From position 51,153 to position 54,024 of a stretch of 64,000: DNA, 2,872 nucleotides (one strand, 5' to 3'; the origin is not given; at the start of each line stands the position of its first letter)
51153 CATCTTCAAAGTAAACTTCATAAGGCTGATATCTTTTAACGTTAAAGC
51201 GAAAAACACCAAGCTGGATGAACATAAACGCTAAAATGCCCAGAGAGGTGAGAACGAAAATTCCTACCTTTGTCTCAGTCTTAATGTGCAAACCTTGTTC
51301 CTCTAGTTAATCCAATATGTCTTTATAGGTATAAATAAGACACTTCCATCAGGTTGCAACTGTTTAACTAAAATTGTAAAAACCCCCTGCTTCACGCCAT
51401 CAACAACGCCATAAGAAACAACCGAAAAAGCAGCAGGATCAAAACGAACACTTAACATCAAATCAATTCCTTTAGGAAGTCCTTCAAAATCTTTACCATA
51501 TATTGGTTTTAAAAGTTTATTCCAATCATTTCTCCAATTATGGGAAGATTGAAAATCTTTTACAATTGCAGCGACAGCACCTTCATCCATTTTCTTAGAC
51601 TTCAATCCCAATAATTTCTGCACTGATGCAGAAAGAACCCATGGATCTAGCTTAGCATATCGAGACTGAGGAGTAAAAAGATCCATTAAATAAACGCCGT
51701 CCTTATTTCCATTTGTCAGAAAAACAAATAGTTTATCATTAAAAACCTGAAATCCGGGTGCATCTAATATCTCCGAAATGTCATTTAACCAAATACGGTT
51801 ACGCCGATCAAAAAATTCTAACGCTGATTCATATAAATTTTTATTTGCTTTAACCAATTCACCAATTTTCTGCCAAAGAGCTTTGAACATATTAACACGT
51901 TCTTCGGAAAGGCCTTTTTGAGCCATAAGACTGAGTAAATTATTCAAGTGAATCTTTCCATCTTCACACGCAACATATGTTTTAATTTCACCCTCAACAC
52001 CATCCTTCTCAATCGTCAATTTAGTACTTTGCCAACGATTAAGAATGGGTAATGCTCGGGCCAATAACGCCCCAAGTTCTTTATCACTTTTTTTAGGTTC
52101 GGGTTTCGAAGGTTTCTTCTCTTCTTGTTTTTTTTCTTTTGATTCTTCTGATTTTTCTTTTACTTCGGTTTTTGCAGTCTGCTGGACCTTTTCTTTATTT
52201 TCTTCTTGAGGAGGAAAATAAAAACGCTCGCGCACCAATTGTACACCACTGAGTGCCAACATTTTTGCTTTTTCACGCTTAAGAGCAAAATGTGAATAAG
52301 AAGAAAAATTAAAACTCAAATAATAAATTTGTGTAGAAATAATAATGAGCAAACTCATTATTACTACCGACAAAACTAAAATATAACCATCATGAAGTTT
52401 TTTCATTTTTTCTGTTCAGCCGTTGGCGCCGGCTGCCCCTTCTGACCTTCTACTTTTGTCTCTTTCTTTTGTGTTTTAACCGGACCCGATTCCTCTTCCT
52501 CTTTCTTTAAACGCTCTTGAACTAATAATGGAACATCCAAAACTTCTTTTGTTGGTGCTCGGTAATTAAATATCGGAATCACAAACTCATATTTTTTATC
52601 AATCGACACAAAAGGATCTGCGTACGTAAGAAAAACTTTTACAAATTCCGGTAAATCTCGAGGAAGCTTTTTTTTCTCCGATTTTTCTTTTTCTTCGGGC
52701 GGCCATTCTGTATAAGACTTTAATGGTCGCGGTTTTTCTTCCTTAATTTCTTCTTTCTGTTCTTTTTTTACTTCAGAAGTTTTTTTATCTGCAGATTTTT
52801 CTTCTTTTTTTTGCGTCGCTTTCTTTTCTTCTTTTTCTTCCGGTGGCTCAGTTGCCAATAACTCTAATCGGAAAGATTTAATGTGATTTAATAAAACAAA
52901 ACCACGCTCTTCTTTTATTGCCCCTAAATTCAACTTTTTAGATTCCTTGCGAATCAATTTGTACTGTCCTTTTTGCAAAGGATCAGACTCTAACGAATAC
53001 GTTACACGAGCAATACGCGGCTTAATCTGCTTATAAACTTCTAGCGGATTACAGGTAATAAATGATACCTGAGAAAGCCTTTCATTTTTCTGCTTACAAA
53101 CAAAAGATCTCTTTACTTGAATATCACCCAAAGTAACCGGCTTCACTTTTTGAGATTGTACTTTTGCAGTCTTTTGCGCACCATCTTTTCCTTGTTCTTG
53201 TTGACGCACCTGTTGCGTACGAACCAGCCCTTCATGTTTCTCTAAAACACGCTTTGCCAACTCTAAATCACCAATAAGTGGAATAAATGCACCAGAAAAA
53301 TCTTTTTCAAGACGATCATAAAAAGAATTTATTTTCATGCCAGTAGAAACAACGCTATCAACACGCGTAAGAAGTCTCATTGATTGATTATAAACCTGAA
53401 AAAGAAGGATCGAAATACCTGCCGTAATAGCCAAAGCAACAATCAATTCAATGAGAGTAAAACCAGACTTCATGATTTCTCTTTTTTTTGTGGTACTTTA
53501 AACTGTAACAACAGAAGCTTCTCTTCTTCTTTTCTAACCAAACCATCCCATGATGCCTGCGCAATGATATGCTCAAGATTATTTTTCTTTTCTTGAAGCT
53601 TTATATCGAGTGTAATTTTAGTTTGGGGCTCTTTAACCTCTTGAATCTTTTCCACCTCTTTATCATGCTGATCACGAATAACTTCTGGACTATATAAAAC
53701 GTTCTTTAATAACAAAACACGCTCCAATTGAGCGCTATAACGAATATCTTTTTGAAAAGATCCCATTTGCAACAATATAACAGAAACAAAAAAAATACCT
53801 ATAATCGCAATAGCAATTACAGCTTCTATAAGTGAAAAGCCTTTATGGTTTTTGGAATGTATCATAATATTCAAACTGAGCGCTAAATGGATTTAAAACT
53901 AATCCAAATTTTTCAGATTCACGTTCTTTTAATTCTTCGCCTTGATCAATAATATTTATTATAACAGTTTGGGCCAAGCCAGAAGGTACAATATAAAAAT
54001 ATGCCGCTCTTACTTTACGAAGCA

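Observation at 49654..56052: gspF-G-H-I-J-K operon that ends in an MCE/MlaD gene and lacks gspC/D/E/L/M in cis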

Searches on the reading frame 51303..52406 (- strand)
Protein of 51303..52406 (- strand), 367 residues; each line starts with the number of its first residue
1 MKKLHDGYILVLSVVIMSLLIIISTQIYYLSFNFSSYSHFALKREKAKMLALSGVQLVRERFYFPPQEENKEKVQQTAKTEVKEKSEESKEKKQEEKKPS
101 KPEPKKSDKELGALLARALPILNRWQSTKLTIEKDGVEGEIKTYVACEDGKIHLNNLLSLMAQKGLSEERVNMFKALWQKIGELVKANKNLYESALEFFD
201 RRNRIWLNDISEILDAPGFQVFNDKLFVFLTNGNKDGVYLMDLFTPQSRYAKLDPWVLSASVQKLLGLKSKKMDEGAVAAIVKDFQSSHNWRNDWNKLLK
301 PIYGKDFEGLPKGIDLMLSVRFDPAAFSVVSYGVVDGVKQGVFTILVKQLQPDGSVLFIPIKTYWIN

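Call 3: search_protein_families(library=pfam, proteins=[window:51303-52406:-], max_evalue=0.1)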
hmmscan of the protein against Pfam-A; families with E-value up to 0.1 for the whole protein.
window:51303-52406:- (367 aa): 0 families

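Call 4: search_protein_families(library=ncbifam, proteins=[window:51303-52406:-], max_evalue=0.1)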
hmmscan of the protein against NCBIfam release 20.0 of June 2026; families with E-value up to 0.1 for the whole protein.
window:51303-52406:- (367 aa): 2 families
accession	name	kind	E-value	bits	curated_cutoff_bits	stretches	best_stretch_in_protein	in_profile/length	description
TIGR04526.1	predic_Ig_block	subfamily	0.00016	20.8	150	1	10-110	10-111/693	putative immunoglobulin-blocking virulence protein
NF002707.0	PRK02509.1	equivalog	0.096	10.5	949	0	10-117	14-118/983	hypothetical protein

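Call 17: find_homologous_proteins(query=window:51303-52406:-, max_evalue=0.001)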
Query window:51303-52406:- (367 aa): 32 proteins with E <= 0.001 among 8000 candidates.
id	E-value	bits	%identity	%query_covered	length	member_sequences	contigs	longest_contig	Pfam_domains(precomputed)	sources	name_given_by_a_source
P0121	7.9e-240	813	100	100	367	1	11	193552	-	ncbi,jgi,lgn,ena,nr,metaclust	ncbi:TPA: hypothetical protein DIC20_01290 [Candidatus Dependentiae bacterium]|nr:MAG: hypothetical 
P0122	8.9e-201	684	82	100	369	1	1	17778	-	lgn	-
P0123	3.6e-161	554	65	100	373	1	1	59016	-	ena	-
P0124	1.4e-155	536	64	100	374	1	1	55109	-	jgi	jgi:hypothetical protein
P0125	1.5e-132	460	56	100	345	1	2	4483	-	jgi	-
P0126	1.7e-131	456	55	100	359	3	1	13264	-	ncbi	-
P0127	2.6e-129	449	55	100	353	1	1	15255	-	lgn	-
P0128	2.1e-128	446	55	100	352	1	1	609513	-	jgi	-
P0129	1.5e-104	368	45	100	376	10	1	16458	-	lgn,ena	-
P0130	3.1e-93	331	44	100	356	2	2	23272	-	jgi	jgi:hypothetical protein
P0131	1.6e-85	305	43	99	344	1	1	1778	-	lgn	-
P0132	8.0e-85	303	42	99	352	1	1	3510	-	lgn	-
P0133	8.7e-85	303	41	99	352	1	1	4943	-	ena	-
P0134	5.3e-82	294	42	98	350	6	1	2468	-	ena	-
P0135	1.6e-79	285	41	98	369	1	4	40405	-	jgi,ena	jgi:flagellar basal body-associated protein FliL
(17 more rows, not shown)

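Call 28: search_solved_structures(query=A2, max_evalue=10, show_alignments=2)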
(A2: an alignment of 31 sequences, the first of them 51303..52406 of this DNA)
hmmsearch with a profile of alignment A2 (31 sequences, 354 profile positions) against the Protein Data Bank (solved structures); distinct sequences matched with E-value up to 10: 0.

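Call 35: predict_structure(alignment_id=A2)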
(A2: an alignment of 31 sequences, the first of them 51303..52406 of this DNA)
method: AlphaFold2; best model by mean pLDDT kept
length: 367 residues; sequences in the alignment: 31
mean_pLDDT: 85.9   pTM: 0.79
mean pLDDT of the five models: 85.9, 84.9, 84.8, 84.3, 83.6
residues with pLDDT >= 90: 237; 70-90: 83; 50-70: 15; < 50: 32
segments of 3 or more residues with pLDDT < 50: 73-77, 79-81, 83-103
pLDDT, mean of each block of 10 residues (from residue 1): 63 87 79 78 94 97 80 49 42 40 69 92 94 90 97 96 92 95 95 97 93 96 91 73 90 95 94 86 89 94 94 91 95 94 96 92 93
secondary structure, 60 per line:
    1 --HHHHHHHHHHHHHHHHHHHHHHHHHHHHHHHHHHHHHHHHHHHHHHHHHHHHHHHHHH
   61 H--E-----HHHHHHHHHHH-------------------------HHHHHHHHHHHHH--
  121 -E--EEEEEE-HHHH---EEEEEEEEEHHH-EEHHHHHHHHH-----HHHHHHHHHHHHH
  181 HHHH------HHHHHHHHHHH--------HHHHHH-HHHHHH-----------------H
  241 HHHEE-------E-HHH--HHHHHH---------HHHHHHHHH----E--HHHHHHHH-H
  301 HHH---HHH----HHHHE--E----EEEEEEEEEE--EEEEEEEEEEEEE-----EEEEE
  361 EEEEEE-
elements in order: H3-61 H70-80 H106-118 E125-130 H132-135 E139-147 H154-162 H168-184 H191-201 H210-215 H217-222 H240-243 H260-265 H275-283 H291-298 H300-303 H314-317 E326-335 E338-350 E356-366

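Call 48: search_protein_representatives(alignment_id=A2)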
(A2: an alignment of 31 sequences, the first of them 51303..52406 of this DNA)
Query: 31 sequences, 354 profile positions. Proteins with E-value up to 0.001 (for the whole library): 656; up to 1e-10: 570; up to 1e-30: 438. The best 150 are listed.
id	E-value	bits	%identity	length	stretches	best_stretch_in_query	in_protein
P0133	1.7e-144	497.5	-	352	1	1-354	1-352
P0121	4.7e-144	496.1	-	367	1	1-354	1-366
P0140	2.1e-134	464.3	-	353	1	1-354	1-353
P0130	2.8e-134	463.9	-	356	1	1-354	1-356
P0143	2.8e-128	444.2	-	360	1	1-354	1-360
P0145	4.4e-119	413.9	-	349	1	3-354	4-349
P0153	1.9e-116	405.2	-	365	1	4-354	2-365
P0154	5.3e-113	393.9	-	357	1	4-354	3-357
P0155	1.1e-112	392.9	-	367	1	3-354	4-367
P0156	7.0e-111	386.9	-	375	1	4-354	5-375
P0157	1.8e-107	375.7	-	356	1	1-354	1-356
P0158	2.9e-105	368.5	-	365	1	1-354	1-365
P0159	2.1e-104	365.6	-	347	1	3-354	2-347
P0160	1.1e-103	363.3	-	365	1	2-354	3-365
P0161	1.8e-103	362.6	-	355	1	1-354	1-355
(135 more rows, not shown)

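Call 83: search_protein_families(library=pfam, alignment_id=A2, max_evalue=0.05)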
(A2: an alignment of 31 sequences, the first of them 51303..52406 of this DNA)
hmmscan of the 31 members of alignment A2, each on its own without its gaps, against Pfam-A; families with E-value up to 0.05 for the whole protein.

A. member 1, window:51303-52406:- (367 aa): 0 families

B. families by the number of members that match (of 31 scanned): 11 families
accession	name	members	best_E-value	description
PF22929.2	INTS1_INTS2-bd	1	0.00023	Integrator complex subunit 1, INTS2-binding domain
PF09506.15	Salt_tol_Pase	1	0.0034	Glucosylglycerol-phosphate phosphatase (Salt_tol_Pase)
PF23925.1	A-sol_ELP1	1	0.0061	ELP1 alpha-solenoid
PF08496.15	Peptidase_S49_N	1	0.0088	Peptidase family S49 N-terminal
PF21837.1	DUF6896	1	0.019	Domain of unknown function (DUF6896)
PF07213.16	DAP10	1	0.031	DAP10 membrane protein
PF02203.21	TarH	1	0.032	Tar ligand binding domain homologue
PF21228.3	RuBisCO_activase_AAA_helical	1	0.033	Ribulose bisphosphate carboxylase/oxygenase activase, AAA, helical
PF02256.22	Fe_hyd_SSU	1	0.041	Iron hydrogenase small subunit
PF25686.1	Betaherpes_U91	1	0.047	Betaherpesvirus U91 protein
PF00250.24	Forkhead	1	0.048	Forkhead domain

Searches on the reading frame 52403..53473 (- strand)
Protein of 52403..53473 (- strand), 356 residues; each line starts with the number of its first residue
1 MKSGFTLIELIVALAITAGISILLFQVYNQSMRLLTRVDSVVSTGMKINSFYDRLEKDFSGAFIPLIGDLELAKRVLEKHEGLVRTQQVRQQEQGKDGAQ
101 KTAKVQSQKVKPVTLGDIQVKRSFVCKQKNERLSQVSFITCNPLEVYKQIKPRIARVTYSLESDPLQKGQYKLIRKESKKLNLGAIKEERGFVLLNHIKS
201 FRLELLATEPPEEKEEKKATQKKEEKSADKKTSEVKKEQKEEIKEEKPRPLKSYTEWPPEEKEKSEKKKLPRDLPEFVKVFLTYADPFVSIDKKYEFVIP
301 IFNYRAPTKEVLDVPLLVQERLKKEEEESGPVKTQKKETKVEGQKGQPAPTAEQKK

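Call 3: search_protein_families(library=pfam, proteins=[window:52403-53473:-], max_evalue=0.1)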
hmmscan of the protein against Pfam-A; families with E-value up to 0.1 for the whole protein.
window:52403-53473:- (356 aa): 1 family
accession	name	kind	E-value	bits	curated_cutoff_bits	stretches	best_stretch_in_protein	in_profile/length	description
PF07963.17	N_methyl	-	2.3e-05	24.2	21.2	1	2-18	4-20/27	Prokaryotic N-terminal methylation motif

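Call 4: search_protein_families(library=ncbifam, proteins=[window:52403-53473:-], max_evalue=0.1)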
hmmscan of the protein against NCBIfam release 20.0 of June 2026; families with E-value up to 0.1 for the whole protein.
window:52403-53473:- (356 aa): 8 families
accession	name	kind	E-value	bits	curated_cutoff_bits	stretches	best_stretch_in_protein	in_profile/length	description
TIGR01711.1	gspJ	equivalog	3.2e-05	23.8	64.85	1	4-33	2-31/192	type II secretion system minor pseudopilin GspJ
TIGR02532.1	IV_pilin_GFxxxE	domain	4.3e-05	23.2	16.3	1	3-21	2-20/24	prepilin-type N-terminal cleavage/methylation domain-containing protein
NF041013.1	T4P_ComGE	equivalog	0.00025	21.1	49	1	3-34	4-35/83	competence type IV pilus minor pilin ComGE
NF041002.1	pilin_ComGF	equivalog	0.0014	18.9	80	1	3-32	2-31/139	competence type IV pilus minor pilin ComGF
TIGR01707.1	gspI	equivalog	0.0059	17.1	44.35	1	4-33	1-30/101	type II secretion system minor pseudopilin GspI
NF007862.0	PRK10574.1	equivalog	0.037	14.1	138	1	2-34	4-39/145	prepilin peptidase-dependent pilin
NF047828.1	T3SSXpsI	equivalog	0.052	13.6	150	0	3-50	2-49/132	type II secretion system protein XpsI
TIGR02599.1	TIGR02599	subfamily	0.072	12.3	256.5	1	4-41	1-38/361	Verru_Chthon cassette protein C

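Call 60: search_solved_structures(query=A3, max_evalue=10)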
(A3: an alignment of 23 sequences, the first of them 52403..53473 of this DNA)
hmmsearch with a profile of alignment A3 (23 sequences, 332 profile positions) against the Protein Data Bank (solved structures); distinct sequences matched with E-value up to 10: 12.
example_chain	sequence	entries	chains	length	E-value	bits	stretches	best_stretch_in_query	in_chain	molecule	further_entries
9egp_A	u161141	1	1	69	0.0045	19.4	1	2-29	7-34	Geopilin domain 1 protein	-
7tgg_A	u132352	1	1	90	0.018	17.4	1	2-30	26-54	Geopilin domain 1 protein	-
9laa_A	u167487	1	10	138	0.019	17.4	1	2-30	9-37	Type IV pilin protein PilA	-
2hi2_A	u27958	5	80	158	0.14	14.4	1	6-39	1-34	Fimbrial protein | PilA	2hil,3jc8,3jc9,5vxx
1ay2_A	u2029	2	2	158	0.15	14.4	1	6-39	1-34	TYPE 4 PILIN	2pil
8p3b_A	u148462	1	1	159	0.18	14.1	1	6-40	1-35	Fimbrial protein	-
5kua_A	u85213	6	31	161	0.19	14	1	6-39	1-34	pilin | Neisseria meningitidis PilE variant SB-GATDH | Neisseria meningitidis PilE, SB-DATDH variant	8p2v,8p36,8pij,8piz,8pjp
6xxd_A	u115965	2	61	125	0.21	13.9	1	6-36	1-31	PilA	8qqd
8tum_e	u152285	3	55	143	0.27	13.6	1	6-69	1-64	Type IV major pilin protein PilA | Pilin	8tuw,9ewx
9lab_B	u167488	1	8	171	1.2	11.5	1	3-23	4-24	MSHA major pilin subunit MshA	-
2m7g_A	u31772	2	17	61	1.8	10.8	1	6-30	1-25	Geopilin domain 1 protein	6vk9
1oqw_A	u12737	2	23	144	3.3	10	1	6-29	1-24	Fimbrial protein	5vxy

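Call 82: search_protein_families(library=pfam, alignment_id=A3, max_evalue=0.05)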
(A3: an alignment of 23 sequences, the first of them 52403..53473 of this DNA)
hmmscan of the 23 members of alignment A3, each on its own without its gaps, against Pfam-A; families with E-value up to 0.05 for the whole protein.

A. member 1, window:52403-53473:- (356 aa): 1 family
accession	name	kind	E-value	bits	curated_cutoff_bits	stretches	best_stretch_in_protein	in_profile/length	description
PF07963.17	N_methyl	-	2.3e-05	24.2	21.2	1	2-18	4-20/27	Prokaryotic N-terminal methylation motif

B. families by the number of members that match (of 23 scanned): 6 families
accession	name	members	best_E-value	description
PF07963.17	N_methyl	17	8.9e-09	Prokaryotic N-terminal methylation motif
PF11612.13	T2SSJ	6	5.7e-05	Type II secretion system (T2SS), protein J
PF03086.20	DUF240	1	0.015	Domain of unknown function (DUF240)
PF04715.19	Anth_synt_I_N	1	0.016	Anthranilate synthase component I, N terminal region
PF03701.19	UPF0181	1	0.036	Uncharacterised protein family (UPF0181)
PF00580.27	UvrD-helicase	1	0.046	UvrD/REP helicase N-terminal domain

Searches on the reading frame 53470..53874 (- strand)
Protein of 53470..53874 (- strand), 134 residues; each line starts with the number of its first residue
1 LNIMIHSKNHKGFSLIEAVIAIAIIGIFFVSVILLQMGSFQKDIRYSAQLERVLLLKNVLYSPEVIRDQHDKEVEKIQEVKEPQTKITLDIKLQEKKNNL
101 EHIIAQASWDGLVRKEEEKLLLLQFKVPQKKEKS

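Call 3: search_protein_families(library=pfam, proteins=[window:53470-53874:-], max_evalue=0.1)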
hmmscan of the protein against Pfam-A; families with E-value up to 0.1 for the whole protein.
window:53470-53874:- (134 aa): 2 families
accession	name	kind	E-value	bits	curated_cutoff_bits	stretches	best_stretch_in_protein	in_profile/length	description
PF07963.17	N_methyl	-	1.4e-07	31.2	21.2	1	8-32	2-26/27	Prokaryotic N-terminal methylation motif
PF11773.13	ComGE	-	0.013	15.9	25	1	15-54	2-40/82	Competence system putative prepilin ComGE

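Call 4: search_protein_families(library=ncbifam, proteins=[window:53470-53874:-], max_evalue=0.1)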
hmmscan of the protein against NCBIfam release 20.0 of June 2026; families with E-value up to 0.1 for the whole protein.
window:53470-53874:- (134 aa): 10 families
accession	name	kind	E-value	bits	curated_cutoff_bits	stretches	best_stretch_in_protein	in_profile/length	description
NF041013.1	T4P_ComGE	equivalog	1.6e-05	24.9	49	1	8-54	1-46/83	competence type IV pilus minor pilin ComGE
TIGR02532.1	IV_pilin_GFxxxE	domain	7.2e-05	22.5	16.3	1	11-31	2-22/24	prepilin-type N-terminal cleavage/methylation domain-containing protein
TIGR01708.2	typeII_sec_gspH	equivalog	0.0012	18.9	80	1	10-53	1-43/169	type II secretion system minor pseudopilin GspH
NF007800.0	PRK10506.1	equivalog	0.0092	15.8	158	1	7-53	5-50/163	prepilin peptidase-dependent protein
NF007862.0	PRK10574.1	equivalog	0.013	15.6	138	1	8-48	2-38/145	prepilin peptidase-dependent pilin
NF007848.0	PRK10557.1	equivalog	0.015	14.7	120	1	6-33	6-33/192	prepilin peptidase-dependent protein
NF041002.1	pilin_ComGF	equivalog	0.022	15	80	1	11-81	2-62/139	competence type IV pilus minor pilin ComGF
NF041775.1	typeIV_PilA_Myxo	equivalog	0.03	14.3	400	1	8-33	8-33/214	type IV pilin protein PilA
TIGR02523.1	type_IV_pilV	equivalog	0.055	14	52.2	1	11-41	2-32/139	type IV pilus modification protein PilV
TIGR01707.1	gspI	equivalog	0.092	13.2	44.35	0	12-39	1-28/101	type II secretion system minor pseudopilin GspI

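Call 61: search_solved_structures(query=A4, max_evalue=10)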
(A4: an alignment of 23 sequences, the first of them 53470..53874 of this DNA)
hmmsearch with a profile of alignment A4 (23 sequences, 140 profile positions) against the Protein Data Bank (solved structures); distinct sequences matched with E-value up to 10: 17.
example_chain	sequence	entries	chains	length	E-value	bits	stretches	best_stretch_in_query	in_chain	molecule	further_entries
7tgg_A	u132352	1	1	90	3.2e-05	27.3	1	6-67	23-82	Geopilin domain 1 protein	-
9egp_A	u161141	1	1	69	3.4e-05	27.2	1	7-58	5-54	Geopilin domain 1 protein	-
9laa_A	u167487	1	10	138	0.0013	22.1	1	5-29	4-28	Type IV pilin protein PilA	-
2m7g_A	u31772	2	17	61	0.0092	19.3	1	14-68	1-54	Geopilin domain 1 protein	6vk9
1oqw_A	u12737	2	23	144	0.17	15.2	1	14-46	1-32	Fimbrial protein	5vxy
8tum_e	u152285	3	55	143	0.23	14.8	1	14-49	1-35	Type IV major pilin protein PilA | Pilin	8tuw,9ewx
8tj2_C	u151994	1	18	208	0.27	14.6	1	14-62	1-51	Type IV major pilin protein PilA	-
5g23_A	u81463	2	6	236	0.27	14.6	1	12-40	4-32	TYPE-IV LIKE PILIN TTHA1219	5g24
9lab_B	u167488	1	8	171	0.76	13.1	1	11-30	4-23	MSHA major pilin subunit MshA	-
8tob_GA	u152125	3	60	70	1.5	12.1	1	15-41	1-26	Fimbrial protein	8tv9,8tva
3sok_A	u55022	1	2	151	1.6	12.1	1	14-29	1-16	Fimbrial protein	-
2hi2_A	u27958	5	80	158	2.3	11.6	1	14-31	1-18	Fimbrial protein | PilA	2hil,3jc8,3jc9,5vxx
1ay2_A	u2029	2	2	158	2.3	11.5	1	14-31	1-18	TYPE 4 PILIN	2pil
9grx_B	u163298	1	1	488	5.1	10.4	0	6-37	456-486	NAD(P)H-quinone oxidoreductase subunit 2 A, chloroplastic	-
8p3b_A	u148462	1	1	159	6.2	10.2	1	14-31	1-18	Fimbrial protein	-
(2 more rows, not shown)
